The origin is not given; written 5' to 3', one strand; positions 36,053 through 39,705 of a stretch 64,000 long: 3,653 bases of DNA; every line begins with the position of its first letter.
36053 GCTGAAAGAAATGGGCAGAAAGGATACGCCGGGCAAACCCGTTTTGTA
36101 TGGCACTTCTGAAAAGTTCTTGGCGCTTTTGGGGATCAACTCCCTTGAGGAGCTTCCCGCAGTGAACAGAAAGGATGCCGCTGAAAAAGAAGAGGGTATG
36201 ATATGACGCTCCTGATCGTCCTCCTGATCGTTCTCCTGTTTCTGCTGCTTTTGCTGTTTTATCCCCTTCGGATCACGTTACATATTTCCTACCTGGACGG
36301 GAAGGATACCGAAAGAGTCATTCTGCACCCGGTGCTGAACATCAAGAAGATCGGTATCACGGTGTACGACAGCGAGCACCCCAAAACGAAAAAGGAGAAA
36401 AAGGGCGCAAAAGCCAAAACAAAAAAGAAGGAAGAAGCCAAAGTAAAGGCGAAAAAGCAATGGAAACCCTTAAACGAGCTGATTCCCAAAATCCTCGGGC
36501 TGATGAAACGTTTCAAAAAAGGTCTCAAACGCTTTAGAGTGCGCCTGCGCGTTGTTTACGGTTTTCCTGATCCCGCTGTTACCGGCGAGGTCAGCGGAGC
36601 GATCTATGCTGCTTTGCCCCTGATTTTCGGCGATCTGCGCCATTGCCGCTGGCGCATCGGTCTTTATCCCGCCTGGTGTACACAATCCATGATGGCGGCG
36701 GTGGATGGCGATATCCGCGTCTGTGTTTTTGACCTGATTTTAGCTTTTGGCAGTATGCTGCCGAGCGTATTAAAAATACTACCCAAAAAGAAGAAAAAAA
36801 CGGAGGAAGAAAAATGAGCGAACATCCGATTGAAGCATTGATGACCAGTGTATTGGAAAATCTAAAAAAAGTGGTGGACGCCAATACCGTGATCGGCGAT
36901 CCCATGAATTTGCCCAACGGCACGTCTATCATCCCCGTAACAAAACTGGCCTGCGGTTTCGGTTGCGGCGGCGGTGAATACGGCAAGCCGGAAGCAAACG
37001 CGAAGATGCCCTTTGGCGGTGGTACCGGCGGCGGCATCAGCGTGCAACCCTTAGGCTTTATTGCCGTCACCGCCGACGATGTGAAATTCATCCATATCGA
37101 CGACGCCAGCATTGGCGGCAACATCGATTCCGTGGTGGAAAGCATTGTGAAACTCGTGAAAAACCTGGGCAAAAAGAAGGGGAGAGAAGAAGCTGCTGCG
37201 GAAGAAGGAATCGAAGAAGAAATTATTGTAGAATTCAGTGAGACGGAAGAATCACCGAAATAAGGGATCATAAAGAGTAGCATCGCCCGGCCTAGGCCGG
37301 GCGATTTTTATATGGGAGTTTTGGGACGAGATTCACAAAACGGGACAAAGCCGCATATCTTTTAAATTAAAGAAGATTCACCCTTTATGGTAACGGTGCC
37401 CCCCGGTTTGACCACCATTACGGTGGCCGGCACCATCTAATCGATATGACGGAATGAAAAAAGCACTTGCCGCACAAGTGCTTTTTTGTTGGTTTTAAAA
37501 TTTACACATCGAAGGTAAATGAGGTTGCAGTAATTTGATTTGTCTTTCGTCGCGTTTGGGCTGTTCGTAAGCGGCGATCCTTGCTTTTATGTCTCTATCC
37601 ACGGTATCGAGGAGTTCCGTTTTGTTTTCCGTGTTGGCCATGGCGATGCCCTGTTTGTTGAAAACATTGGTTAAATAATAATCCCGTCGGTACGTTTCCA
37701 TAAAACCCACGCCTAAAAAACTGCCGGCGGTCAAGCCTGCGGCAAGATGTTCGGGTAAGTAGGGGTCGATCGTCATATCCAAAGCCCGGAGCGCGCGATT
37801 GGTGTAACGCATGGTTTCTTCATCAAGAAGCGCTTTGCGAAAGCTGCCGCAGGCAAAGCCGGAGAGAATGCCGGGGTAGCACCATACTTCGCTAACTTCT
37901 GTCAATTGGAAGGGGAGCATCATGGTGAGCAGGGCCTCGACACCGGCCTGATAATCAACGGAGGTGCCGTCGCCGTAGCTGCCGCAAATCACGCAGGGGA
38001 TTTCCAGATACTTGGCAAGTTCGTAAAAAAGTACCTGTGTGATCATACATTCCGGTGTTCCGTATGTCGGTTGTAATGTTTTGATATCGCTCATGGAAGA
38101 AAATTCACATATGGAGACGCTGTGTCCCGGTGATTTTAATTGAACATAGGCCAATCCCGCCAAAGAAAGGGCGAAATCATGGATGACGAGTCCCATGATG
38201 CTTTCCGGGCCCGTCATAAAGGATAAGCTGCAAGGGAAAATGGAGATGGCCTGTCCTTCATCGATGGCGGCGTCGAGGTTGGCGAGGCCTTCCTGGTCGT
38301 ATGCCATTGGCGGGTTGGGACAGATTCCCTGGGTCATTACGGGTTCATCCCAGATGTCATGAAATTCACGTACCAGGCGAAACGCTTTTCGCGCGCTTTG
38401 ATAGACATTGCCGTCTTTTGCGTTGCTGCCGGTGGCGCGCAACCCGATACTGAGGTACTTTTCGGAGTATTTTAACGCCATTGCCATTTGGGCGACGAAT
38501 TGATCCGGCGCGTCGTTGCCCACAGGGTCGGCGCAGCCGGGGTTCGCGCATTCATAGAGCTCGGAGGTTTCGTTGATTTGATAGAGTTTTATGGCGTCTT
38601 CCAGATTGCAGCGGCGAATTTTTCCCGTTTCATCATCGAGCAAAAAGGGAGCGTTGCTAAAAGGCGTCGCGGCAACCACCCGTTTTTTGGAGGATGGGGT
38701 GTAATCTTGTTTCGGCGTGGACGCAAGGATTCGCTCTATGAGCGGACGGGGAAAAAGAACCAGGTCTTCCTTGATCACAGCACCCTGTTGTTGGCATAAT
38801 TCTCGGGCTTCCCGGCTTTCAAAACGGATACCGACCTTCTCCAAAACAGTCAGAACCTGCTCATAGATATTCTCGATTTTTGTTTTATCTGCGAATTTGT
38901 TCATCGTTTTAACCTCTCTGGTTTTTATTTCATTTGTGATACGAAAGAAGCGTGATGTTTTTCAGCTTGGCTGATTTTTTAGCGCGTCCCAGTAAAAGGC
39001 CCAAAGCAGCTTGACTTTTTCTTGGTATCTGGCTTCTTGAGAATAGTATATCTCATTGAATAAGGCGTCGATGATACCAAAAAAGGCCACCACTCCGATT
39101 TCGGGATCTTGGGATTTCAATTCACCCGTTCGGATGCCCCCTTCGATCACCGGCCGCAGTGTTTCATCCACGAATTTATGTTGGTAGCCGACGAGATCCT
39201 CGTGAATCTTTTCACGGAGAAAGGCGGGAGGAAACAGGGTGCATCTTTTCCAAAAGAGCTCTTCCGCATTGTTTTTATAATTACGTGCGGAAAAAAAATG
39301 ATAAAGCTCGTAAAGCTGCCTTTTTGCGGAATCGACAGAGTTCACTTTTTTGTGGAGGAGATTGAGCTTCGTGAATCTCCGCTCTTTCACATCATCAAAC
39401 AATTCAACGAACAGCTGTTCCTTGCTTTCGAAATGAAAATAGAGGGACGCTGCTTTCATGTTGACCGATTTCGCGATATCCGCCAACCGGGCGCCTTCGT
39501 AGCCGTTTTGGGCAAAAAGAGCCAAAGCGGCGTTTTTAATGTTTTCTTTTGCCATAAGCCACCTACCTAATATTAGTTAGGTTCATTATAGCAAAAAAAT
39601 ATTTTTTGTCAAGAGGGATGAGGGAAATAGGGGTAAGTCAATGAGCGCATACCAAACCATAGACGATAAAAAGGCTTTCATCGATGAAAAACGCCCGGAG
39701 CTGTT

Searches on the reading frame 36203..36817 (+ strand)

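Call 18: search_protein_families(library=pfam, proteins=[window:36203-36817:+], max_evalue=0.00001)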
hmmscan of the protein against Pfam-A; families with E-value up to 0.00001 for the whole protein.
window:36203-36817:+ (204 aa): 1 family
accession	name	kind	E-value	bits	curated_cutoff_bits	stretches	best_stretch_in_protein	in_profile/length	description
PF11167.13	DUF2953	-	5.7e-06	26.8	22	0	117-144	1-28/53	Protein of unknown function (DUF2953)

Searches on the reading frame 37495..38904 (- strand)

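Call 18: search_protein_families(library=pfam, proteins=[window:37495-38904:-], max_evalue=0.00001)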
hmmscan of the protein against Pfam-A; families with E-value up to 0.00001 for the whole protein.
window:37495-38904:- (469 aa): 1 family
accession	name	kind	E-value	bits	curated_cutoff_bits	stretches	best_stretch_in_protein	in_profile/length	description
PF06253.16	MTTB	-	3.4e-49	167.6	25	1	5-455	34-484/500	Trimethylamine methyltransferase (MTTB)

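Call 44: search_protein_families(library=ncbifam, proteins=[window:37495-38904:-], max_evalue=0.00001)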
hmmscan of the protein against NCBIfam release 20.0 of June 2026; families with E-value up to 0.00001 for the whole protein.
window:37495-38904:- (469 aa): 1 family
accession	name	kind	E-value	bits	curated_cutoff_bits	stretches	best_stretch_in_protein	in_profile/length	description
TIGR02369.2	trimeth_pyl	equivalog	1.3e-32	112.9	525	1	7-377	8-379/469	[trimethylamine--corrinoid protein] Co-methyltransferase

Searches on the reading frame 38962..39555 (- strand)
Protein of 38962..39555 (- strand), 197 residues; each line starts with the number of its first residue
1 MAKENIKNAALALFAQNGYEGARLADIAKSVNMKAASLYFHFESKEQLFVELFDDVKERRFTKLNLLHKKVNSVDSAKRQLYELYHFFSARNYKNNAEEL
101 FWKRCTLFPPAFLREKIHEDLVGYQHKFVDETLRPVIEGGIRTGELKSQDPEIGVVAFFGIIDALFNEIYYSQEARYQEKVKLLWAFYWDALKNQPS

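Call 18: search_protein_families(library=pfam, proteins=[window:38962-39555:-], max_evalue=0.00001)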
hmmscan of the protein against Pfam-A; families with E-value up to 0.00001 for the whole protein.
window:38962-39555:- (197 aa): 1 family
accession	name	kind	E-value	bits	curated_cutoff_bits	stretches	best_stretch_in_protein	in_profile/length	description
PF00440.29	TetR_N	-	1.6e-14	53.9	24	1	8-52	3-47/47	Bacterial regulatory proteins, tetR family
